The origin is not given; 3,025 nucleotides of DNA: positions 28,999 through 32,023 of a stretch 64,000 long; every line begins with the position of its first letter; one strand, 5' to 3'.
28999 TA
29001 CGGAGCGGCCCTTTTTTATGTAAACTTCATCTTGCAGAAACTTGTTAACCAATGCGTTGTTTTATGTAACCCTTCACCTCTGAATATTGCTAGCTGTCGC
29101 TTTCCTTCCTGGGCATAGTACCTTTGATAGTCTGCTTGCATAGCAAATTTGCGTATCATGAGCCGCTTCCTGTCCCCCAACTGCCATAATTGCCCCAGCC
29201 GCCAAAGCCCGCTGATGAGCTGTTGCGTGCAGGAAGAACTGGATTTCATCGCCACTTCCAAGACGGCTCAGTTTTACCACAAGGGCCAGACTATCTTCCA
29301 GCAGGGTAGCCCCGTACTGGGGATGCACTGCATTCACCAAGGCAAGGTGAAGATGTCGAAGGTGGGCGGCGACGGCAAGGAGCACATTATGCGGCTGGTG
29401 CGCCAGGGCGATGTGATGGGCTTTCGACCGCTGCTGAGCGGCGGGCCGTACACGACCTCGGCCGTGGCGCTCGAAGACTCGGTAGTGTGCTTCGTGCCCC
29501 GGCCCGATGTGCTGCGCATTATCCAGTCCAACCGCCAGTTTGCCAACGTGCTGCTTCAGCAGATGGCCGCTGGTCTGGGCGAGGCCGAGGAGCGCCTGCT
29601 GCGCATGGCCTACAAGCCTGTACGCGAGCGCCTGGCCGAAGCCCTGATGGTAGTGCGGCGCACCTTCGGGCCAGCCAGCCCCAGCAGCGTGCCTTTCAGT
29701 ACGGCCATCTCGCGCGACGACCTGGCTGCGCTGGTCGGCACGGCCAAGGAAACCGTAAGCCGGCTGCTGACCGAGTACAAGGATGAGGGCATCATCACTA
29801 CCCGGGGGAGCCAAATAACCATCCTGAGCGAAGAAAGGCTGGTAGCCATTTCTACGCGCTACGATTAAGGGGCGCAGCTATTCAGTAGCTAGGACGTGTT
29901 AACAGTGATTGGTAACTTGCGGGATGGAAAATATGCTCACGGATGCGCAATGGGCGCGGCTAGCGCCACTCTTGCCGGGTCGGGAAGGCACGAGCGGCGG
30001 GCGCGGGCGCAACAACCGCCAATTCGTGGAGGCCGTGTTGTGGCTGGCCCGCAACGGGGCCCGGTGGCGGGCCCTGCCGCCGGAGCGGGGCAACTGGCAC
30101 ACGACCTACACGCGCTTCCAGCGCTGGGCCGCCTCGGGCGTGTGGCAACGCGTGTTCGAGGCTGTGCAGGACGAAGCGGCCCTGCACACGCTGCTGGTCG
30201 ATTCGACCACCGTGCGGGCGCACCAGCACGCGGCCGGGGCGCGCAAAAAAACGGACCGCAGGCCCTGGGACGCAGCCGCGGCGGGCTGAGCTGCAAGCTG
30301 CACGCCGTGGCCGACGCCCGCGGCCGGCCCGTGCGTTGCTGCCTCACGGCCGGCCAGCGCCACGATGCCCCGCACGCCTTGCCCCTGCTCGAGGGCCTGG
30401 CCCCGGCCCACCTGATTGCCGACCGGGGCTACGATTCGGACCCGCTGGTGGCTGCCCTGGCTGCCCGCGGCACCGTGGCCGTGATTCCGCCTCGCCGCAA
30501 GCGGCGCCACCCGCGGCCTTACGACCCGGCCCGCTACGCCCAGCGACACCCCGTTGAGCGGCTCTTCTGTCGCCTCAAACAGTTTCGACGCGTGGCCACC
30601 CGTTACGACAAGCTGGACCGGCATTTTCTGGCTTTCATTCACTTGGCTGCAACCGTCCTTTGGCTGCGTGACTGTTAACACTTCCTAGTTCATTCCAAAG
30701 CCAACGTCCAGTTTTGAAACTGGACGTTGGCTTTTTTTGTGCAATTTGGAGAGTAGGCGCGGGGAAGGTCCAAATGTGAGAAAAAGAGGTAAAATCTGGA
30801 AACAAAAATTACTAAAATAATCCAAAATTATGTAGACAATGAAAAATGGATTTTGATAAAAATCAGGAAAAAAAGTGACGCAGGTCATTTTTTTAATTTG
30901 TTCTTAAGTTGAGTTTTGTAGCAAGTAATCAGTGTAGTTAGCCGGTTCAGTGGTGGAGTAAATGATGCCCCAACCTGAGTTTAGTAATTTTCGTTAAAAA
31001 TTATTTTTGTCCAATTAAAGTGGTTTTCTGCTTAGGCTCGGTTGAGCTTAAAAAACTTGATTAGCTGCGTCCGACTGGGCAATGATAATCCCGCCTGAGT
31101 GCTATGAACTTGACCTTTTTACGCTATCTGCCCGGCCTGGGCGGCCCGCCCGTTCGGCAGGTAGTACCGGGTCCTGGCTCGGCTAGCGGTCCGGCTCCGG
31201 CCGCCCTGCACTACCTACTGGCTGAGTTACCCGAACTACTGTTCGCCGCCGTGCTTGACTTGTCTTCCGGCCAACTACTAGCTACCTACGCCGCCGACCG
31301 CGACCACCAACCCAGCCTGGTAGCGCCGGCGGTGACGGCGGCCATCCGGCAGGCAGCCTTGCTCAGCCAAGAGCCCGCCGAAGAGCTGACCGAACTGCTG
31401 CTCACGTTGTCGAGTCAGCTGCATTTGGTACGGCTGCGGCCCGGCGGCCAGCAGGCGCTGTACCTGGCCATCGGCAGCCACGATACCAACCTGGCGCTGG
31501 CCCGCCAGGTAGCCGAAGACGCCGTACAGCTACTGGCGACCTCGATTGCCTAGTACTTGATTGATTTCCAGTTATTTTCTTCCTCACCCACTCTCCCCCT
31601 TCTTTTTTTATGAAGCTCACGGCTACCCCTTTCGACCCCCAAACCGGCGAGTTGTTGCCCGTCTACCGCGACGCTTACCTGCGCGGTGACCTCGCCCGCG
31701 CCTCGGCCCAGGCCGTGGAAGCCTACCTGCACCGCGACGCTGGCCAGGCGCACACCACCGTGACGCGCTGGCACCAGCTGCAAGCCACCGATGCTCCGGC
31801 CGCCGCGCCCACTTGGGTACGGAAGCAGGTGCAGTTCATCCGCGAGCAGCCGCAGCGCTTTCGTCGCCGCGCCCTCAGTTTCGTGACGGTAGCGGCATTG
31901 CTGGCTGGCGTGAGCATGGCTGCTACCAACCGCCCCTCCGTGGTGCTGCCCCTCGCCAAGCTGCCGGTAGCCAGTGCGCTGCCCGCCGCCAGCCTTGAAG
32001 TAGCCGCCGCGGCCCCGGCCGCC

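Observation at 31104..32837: Roadblock-like / Cys-less anti-sigma-like membrane protein with CarboxypepD_reg / roadblock-like: an undescribed three-gene envelope module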

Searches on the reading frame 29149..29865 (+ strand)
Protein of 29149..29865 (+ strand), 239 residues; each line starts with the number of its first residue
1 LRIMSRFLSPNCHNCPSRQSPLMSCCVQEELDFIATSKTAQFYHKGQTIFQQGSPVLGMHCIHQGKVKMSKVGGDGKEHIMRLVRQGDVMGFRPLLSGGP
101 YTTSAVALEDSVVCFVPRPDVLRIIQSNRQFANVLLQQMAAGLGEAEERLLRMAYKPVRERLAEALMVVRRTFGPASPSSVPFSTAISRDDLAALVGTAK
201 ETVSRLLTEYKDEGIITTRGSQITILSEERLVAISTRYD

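Call 5: search_protein_families(library=pfam, proteins=[window:29149-29865:+], max_evalue=1)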
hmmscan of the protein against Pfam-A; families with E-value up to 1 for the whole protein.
window:29149-29865:+ (239 aa): 8 families
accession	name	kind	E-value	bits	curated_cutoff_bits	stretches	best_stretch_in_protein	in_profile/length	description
PF00027.35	cNMP_binding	-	3.2e-23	81.9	27.5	1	41-128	2-89/89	Cyclic nucleotide-binding domain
PF13545.12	HTH_Crp_2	-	8.2e-15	55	27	1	160-233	1-69/70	Crp-like helix-turn-helix domain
PF00325.26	Crp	-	5.6e-07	29.6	21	1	187-216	3-32/32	Bacterial regulatory proteins, crp family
PF25213.1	HVO_A0261_N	-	0.00026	21.3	35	1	186-222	24-60/86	HVO_A0261 N-terminal domain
PF07900.17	DUF1670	-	0.0026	17.6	25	1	187-221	106-142/220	Protein of unknown function (DUF1670)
PF19721.4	DUF6215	-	0.039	14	27.1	1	185-205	64-84/135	Family of unknown function (DUF6215)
PF04492.19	Phage_rep_O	-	0.059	14.3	28.7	1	166-225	34-88/95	Bacteriophage replication protein O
PF13412.12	HTH_24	-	0.083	12.9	21.9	1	187-217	18-48/48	Winged helix-turn-helix DNA-binding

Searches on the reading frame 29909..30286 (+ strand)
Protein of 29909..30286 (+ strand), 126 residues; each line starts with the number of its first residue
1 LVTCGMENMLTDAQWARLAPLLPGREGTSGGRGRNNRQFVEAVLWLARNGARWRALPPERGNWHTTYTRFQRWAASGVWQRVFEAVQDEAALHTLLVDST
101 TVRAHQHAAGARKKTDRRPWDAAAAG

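Call 5: search_protein_families(library=pfam, proteins=[window:29909-30286:+], max_evalue=1)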
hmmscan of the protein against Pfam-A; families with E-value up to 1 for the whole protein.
window:29909-30286:+ (126 aa): 1 family
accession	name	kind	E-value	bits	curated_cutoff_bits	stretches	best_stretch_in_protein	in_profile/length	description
PF13340.11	DUF4096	-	2e-27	95.6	34.3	1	10-83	1-76/76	Putative transposase of IS4/5 family (DUF4096)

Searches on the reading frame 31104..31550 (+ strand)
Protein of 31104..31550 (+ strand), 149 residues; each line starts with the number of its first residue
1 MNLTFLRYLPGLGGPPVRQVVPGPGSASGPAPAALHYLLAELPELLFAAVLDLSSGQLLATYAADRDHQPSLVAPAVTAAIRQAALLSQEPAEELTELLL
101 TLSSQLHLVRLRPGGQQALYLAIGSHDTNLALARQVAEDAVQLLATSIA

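Call 4: search_protein_families(library=ncbifam, proteins=[window:31104-31550:+], max_evalue=1)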
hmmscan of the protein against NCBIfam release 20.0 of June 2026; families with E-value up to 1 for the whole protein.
window:31104-31550:+ (149 aa): 0 families

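Call 5: search_protein_families(library=pfam, proteins=[window:31104-31550:+], max_evalue=1)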
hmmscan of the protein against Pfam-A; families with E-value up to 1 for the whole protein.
window:31104-31550:+ (149 aa): 2 families
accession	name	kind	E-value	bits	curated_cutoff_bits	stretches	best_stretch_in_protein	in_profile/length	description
PF13356.12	Arm-DNA-bind_3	-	0.097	13.3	27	1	104-146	31-72/83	Arm DNA-binding domain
PF25230.1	DUF7846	-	0.21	11.9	26.3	1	37-145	32-138/177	Domain of unknown function (DUF7846)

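Call 16: search_solved_structures(query=A1, max_evalue=10, show_alignments=2)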
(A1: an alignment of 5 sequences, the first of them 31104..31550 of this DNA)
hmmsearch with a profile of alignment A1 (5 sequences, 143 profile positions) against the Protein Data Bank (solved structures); distinct sequences matched with E-value up to 10: 0.

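Call 18: find_homologous_proteins(query=window:31104-31550:+, max_evalue=0.001)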
Query window:31104-31550:+ (149 aa): 65 proteins with E <= 0.001 among 847 candidates.
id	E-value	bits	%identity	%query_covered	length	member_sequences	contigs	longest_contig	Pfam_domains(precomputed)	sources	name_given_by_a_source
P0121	2.1e-84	298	100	100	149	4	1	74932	-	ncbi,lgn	-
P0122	1.4e-68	247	88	91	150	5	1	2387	-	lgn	-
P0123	2.7e-68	246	83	97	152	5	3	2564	-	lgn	-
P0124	1.5e-67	244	86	99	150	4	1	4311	-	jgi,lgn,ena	-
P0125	1.7e-66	240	84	97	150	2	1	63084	-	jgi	jgi:hypothetical protein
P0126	1.2e-65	238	82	97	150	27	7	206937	-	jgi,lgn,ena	-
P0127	2.9e-65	236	81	99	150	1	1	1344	-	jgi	jgi:predicted nucleic acid-binding protein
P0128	8.9e-63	228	78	99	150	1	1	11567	-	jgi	jgi:hypothetical protein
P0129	7.9e-56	206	71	100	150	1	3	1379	-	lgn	-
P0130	8.2e-56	206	76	99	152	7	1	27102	-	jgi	jgi:hypothetical protein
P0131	1.4e-55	205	72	87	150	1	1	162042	-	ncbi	ncbi:hypothetical protein GCM10027422_40690 [Hymenobacter arcticus]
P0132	1.4e-54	202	72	99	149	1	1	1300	-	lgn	-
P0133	1.4e-54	202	73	97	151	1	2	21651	-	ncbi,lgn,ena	-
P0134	6.2e-54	200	71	97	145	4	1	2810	-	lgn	-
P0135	8.4e-54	199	71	99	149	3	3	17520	-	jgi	jgi:hypothetical protein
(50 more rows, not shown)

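Call 73: search_protein_families(library=padloc, proteins=[window:31104-31550:+], max_evalue=0.01)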
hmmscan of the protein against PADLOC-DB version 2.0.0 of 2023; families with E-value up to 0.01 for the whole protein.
window:31104-31550:+ (149 aa): 0 families

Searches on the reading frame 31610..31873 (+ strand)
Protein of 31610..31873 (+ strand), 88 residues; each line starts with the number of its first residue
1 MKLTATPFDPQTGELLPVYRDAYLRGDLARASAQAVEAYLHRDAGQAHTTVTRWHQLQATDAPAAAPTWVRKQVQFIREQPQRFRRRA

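Call 37: search_protein_families(library=pfam, alignment_id=A4, max_evalue=10)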
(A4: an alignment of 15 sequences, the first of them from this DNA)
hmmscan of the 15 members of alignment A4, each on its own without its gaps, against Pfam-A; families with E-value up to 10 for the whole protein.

A. member 1, seq(88 aa): 1 family
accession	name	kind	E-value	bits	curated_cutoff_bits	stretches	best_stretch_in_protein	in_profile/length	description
PF07295.17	DUF1451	-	0.15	12.6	26.1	1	25-58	28-60/146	Zinc-ribbon containing domain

B. families by the number of members that match (of 15 scanned): 10 families
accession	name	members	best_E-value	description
PF07295.17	DUF1451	7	0.0021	Zinc-ribbon containing domain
PF13490.11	zf-HC2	3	0.0015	Putative zinc-finger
PF05778.17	Apo-CIII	3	0.036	Apolipoprotein CIII (Apo-CIII)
PF18368.7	Ig_GlcNase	2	0.11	Exo-beta-D-glucosaminidase Ig-fold domain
PF11157.13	DUF2937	1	0.037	Protein of unknown function (DUF2937)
PF01471.23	PG_binding_1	1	0.068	Putative peptidoglycan binding domain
PF12091.13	DUF3567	1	0.069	Protein of unknown function (DUF3567)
PF09626.15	DHC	1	0.077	Dihaem cytochrome c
PF23124.1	Xre_MbcA_ParS-like_N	1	0.11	Antitoxin Xre/MbcA/ParS-like, N-terminal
PF20849.2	TelK_muzzle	1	0.23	Protelomerase, muzzle domain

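Call 38: search_solved_structures(query=A4, max_evalue=10, show_alignments=3)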
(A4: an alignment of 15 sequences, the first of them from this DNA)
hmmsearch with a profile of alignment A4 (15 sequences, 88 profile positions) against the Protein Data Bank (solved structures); distinct sequences matched with E-value up to 10: 3.
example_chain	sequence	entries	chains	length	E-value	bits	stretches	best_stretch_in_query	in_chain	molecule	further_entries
8tcg_C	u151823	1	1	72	0.1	16.3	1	24-81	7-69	Minibinder B6_BP_dslf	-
7lmx_A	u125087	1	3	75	0.26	15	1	24-80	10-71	Integrin inhibitor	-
3no6_A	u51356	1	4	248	1.5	12.6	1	18-78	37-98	Transcriptional activator TenA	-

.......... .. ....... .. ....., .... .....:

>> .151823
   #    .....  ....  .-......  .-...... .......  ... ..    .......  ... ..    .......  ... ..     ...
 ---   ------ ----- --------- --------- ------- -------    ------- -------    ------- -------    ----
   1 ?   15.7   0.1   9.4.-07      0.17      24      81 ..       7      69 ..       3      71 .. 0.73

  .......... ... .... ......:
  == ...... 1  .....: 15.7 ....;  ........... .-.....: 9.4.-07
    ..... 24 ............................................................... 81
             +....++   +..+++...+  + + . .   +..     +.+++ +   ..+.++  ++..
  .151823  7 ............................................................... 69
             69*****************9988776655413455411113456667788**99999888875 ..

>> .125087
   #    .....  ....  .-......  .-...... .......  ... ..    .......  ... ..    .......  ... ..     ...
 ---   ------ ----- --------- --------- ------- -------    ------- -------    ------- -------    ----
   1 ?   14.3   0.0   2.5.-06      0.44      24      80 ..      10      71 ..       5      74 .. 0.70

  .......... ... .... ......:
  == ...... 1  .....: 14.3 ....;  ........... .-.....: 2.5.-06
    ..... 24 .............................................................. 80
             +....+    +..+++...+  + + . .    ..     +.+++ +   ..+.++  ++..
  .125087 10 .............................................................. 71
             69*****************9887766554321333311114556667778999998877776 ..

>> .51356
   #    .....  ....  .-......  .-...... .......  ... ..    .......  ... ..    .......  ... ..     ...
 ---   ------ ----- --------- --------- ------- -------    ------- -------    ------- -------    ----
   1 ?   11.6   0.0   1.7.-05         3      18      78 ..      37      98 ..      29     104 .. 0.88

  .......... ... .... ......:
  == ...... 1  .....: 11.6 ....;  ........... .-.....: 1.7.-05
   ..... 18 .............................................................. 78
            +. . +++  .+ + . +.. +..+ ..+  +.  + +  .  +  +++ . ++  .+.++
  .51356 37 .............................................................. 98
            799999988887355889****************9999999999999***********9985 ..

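Call 69: find_related_loci(query=A4, collection=metagenome_contigs, flank=4000)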
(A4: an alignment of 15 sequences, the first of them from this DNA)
Query A4 (88 aa) in metagenome_contigs; peptide patterns used: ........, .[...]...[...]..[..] (x = any residue, [..] = any of these).
130 stretches matched a pattern; 55 encode a relative of the query (tblastn E <= 1e-3); 55 distinct loci.
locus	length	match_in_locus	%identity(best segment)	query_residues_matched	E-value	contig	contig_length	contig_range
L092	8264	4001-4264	92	1-88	8e-54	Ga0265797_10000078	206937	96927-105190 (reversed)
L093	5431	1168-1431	92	1-88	2e-53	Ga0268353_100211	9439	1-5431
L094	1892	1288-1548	92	1-88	1e-52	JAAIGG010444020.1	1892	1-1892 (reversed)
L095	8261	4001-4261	91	1-88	1e-50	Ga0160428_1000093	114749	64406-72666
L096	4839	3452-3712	86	1-88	2e-48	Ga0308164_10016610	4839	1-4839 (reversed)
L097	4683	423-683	86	1-88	1e-47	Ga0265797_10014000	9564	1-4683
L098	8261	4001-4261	85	1-88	1e-47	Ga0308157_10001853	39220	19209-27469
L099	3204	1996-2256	86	1-88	7e-48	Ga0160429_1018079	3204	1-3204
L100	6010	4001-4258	86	1-87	7e-48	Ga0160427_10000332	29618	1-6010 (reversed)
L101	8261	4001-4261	86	1-88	8e-48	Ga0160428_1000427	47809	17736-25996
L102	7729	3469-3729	84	1-88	6e-47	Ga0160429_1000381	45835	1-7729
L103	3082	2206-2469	81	1-88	6e-47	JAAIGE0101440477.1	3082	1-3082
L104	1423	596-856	84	1-88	5e-48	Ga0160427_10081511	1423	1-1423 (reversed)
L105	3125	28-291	80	1-88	2e-45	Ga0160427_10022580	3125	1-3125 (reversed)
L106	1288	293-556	78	1-88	5e-47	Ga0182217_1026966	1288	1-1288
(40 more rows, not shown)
